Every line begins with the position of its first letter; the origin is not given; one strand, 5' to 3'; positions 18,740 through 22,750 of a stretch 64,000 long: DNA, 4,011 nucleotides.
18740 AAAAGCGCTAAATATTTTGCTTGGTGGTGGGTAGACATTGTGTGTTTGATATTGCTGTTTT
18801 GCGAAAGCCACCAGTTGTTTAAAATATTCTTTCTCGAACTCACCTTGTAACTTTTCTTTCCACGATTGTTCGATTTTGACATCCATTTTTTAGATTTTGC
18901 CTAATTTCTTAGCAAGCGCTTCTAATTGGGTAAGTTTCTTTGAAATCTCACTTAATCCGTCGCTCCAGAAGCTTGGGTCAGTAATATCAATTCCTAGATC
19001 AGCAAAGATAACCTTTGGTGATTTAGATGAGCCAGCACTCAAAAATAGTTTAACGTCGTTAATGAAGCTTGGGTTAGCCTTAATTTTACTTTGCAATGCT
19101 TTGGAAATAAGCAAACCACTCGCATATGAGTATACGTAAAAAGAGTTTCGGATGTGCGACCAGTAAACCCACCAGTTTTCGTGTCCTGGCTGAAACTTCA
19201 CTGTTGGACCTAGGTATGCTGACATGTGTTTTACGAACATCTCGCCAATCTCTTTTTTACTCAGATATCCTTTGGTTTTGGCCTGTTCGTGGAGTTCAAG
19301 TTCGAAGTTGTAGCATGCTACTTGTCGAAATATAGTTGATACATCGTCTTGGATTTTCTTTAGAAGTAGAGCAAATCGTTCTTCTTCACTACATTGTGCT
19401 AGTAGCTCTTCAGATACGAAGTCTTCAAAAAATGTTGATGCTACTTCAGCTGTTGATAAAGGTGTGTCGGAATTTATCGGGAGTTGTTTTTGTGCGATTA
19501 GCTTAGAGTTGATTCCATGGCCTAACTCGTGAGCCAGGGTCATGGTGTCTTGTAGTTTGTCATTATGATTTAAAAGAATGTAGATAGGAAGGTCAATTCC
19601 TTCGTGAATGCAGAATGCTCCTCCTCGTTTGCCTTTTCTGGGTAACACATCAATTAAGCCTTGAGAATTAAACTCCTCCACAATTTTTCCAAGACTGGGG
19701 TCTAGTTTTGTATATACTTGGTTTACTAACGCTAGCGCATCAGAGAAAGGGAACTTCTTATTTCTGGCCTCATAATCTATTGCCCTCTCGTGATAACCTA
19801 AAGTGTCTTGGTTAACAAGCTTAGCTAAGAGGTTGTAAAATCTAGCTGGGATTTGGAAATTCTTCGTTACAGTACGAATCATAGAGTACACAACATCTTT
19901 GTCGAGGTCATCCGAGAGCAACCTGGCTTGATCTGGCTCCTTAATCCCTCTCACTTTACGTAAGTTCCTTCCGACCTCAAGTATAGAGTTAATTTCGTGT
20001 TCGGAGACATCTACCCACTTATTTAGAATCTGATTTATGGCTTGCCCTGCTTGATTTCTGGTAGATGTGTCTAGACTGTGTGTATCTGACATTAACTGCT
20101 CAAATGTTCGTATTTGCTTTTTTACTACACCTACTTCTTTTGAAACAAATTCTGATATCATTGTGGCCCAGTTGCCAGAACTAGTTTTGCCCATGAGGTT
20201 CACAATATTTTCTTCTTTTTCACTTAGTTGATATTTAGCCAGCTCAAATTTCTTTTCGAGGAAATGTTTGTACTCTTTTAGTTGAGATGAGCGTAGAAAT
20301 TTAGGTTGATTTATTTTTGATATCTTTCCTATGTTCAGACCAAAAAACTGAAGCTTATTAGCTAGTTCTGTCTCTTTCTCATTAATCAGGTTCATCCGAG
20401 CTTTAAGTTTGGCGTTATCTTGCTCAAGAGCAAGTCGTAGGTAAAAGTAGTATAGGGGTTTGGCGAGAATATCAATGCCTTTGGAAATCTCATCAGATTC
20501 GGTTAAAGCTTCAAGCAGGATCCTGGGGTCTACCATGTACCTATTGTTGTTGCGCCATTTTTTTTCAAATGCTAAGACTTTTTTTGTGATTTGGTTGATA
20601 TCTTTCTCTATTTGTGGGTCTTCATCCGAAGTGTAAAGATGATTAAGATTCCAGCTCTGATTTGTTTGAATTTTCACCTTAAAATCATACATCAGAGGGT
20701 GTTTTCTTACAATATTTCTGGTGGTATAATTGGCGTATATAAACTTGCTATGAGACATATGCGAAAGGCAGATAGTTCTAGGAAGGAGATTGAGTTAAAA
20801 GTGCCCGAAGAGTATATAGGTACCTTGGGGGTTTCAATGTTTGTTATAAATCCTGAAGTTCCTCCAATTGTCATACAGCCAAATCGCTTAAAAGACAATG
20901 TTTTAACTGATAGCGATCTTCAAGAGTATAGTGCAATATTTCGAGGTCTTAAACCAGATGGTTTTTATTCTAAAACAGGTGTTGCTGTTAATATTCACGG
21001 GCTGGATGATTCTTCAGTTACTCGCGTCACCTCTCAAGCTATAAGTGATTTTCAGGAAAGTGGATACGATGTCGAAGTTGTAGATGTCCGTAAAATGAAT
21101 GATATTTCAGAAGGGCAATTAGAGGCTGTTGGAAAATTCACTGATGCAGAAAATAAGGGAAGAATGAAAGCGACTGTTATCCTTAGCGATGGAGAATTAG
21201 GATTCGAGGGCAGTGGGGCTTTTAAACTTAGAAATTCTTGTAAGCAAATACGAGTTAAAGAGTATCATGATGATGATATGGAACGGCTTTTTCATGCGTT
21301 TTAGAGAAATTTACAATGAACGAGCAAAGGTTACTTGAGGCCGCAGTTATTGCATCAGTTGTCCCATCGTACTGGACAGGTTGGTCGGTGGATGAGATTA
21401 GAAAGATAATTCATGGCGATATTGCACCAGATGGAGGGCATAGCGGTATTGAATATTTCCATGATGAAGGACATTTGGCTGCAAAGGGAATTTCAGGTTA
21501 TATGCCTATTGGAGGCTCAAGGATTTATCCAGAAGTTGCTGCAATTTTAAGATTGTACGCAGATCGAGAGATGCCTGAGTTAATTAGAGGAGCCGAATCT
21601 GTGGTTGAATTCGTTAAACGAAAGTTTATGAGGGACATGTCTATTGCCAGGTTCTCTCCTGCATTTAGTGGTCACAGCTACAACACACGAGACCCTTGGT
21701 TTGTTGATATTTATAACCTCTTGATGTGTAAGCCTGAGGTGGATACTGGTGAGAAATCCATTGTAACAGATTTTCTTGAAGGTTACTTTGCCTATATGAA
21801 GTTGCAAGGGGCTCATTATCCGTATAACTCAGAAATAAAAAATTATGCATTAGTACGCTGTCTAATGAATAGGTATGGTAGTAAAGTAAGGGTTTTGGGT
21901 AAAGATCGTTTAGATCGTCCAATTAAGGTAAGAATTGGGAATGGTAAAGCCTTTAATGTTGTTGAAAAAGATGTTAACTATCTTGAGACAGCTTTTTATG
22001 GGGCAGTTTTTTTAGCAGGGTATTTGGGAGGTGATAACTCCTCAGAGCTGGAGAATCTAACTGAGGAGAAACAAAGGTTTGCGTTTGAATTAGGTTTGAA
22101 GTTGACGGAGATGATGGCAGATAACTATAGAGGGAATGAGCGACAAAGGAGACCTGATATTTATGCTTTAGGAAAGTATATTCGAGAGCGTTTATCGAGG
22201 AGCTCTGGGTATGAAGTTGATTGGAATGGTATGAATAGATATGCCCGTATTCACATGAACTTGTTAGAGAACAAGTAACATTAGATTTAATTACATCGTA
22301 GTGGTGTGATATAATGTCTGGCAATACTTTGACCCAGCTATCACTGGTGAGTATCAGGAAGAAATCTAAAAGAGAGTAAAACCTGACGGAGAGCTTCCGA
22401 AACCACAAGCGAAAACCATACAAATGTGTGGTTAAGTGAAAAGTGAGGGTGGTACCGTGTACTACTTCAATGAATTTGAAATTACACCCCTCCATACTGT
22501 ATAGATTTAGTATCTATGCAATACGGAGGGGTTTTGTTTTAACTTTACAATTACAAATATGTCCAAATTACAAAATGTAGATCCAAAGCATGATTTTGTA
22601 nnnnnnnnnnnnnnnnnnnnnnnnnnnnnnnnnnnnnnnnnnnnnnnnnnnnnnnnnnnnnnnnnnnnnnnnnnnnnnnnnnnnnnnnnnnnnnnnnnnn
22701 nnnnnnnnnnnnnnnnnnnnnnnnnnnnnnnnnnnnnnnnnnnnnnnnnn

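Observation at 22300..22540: Second T-box leader in front of ileS (UGGU bulge matches A73 of tRNA-Ile; long terminator hairpin)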

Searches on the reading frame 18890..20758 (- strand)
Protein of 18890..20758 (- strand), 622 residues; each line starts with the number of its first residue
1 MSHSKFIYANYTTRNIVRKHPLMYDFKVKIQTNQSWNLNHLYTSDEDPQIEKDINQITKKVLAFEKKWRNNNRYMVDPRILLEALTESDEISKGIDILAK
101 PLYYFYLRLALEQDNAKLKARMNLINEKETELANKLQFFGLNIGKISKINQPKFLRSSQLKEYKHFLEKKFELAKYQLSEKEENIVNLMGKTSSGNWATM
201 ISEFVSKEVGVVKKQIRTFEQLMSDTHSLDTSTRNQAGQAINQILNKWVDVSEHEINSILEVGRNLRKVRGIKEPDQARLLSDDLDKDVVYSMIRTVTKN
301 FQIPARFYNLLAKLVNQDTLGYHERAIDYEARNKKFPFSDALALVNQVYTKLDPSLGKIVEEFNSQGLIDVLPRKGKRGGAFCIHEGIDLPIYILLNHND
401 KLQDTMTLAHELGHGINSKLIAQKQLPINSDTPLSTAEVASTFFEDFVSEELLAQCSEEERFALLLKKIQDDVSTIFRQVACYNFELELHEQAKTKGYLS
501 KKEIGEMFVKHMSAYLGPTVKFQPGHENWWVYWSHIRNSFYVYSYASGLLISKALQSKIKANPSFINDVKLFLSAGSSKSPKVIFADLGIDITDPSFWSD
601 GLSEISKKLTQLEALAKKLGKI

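Call 52: search_protein_families(library=ncbifam, proteins=[window:18890-20758:-], max_evalue=1e-10)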
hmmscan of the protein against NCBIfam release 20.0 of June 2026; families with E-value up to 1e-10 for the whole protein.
window:18890-20758:- (622 aa): 3 families
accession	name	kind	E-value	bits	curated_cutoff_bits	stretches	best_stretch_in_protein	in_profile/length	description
TIGR02290.1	M3_fam_3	subfamily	9.6e-115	384.8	561.7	1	35-615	1-587/587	M3 family oligoendopeptidase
TIGR00181.1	pepF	equivalog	6.1e-76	256.5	490.55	1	30-614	4-590/591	oligoendopeptidase F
TIGR02289.1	M3_not_pepF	subfamily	1.2e-15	57.2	442.35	1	130-591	65-526/549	M3 family oligoendopeptidase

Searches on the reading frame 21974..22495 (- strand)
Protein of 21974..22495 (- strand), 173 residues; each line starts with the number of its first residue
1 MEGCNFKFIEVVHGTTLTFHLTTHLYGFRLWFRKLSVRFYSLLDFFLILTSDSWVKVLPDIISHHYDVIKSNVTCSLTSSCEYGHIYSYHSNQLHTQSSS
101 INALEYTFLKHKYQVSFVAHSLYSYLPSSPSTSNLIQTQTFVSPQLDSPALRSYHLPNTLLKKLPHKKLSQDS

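Call 83: search_protein_families(library=pfam, proteins=[window:21974-22495:-], max_evalue=0.01)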
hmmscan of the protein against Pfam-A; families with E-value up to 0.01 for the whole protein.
window:21974-22495:- (173 aa): 0 families

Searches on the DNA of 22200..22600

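Call 4: search_rna_families(source=window, start=22200, end=22600, threshold=evalue, max_evalue=10, show_alignments=5)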
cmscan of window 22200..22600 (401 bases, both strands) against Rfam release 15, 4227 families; matches with E-value up to 10: 14.
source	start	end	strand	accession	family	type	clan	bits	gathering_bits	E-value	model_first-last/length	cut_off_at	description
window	22320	22494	+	RF00230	T-box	Cis-reg; leader;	-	26.8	93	0.00035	1-219/219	no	T-box leader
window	22479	22540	-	RF03394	mir-2574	Gene; miRNA;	-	23.9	90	0.011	1-68/68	no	mir-2574 microRNA precursor family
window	22470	22548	+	RF04115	mir-6130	Gene; miRNA;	-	23.2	117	0.034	1-103/103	no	mir-6130 microRNA precursor family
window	22478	22539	+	RF03394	mir-2574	Gene; miRNA;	-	21.7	90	0.046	1-68/68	no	mir-2574 microRNA precursor family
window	22471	22547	+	RF04161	mir-3688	Gene; miRNA;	-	18.9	84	0.35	1-88/88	no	mir-3688 microRNA precursor family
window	22469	22549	-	RF03682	mir-3912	Gene; miRNA;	-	18.9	95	0.45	1-91/91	no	mir-3912 microRNA precursor family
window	22470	22557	-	RF04172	MIR8675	Gene; miRNA;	-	18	90.8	1.1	1-95/95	no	MIR8675 microRNA precursor family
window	22469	22551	+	RF03367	mir-975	Gene; miRNA;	-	17.7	90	1.3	1-91/91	no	mir-975 microRNA precursor family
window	22474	22558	-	RF01827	SAR11_0636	Gene; sRNA;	-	17.6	67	4.3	1-90/90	no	SAR11_0636 sRNA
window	22475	22557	-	RF04241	mir-5014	Gene; miRNA;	-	17.3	101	0.76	1-123/123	no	mir-5014 microRNA precursor family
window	22471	22547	-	RF04161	mir-3688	Gene; miRNA;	-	17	84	1.2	1-88/88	no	mir-3688 microRNA precursor family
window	22386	22407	+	RF01114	TMV_UPD-PK1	Cis-reg;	-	16.9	33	1.2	1-22/22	no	Pseudoknot of upstream pseudoknot domain (UPD) of the 3'UTR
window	22485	22534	-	RF04109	mir-1305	Gene; miRNA;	-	16.8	63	1.9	1-83/83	no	mir-1305 microRNA precursor family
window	22486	22532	-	RF02021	mir-3179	Gene; miRNA;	-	14.7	90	6.5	1-84/84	no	mir-3179 microRNA precursor family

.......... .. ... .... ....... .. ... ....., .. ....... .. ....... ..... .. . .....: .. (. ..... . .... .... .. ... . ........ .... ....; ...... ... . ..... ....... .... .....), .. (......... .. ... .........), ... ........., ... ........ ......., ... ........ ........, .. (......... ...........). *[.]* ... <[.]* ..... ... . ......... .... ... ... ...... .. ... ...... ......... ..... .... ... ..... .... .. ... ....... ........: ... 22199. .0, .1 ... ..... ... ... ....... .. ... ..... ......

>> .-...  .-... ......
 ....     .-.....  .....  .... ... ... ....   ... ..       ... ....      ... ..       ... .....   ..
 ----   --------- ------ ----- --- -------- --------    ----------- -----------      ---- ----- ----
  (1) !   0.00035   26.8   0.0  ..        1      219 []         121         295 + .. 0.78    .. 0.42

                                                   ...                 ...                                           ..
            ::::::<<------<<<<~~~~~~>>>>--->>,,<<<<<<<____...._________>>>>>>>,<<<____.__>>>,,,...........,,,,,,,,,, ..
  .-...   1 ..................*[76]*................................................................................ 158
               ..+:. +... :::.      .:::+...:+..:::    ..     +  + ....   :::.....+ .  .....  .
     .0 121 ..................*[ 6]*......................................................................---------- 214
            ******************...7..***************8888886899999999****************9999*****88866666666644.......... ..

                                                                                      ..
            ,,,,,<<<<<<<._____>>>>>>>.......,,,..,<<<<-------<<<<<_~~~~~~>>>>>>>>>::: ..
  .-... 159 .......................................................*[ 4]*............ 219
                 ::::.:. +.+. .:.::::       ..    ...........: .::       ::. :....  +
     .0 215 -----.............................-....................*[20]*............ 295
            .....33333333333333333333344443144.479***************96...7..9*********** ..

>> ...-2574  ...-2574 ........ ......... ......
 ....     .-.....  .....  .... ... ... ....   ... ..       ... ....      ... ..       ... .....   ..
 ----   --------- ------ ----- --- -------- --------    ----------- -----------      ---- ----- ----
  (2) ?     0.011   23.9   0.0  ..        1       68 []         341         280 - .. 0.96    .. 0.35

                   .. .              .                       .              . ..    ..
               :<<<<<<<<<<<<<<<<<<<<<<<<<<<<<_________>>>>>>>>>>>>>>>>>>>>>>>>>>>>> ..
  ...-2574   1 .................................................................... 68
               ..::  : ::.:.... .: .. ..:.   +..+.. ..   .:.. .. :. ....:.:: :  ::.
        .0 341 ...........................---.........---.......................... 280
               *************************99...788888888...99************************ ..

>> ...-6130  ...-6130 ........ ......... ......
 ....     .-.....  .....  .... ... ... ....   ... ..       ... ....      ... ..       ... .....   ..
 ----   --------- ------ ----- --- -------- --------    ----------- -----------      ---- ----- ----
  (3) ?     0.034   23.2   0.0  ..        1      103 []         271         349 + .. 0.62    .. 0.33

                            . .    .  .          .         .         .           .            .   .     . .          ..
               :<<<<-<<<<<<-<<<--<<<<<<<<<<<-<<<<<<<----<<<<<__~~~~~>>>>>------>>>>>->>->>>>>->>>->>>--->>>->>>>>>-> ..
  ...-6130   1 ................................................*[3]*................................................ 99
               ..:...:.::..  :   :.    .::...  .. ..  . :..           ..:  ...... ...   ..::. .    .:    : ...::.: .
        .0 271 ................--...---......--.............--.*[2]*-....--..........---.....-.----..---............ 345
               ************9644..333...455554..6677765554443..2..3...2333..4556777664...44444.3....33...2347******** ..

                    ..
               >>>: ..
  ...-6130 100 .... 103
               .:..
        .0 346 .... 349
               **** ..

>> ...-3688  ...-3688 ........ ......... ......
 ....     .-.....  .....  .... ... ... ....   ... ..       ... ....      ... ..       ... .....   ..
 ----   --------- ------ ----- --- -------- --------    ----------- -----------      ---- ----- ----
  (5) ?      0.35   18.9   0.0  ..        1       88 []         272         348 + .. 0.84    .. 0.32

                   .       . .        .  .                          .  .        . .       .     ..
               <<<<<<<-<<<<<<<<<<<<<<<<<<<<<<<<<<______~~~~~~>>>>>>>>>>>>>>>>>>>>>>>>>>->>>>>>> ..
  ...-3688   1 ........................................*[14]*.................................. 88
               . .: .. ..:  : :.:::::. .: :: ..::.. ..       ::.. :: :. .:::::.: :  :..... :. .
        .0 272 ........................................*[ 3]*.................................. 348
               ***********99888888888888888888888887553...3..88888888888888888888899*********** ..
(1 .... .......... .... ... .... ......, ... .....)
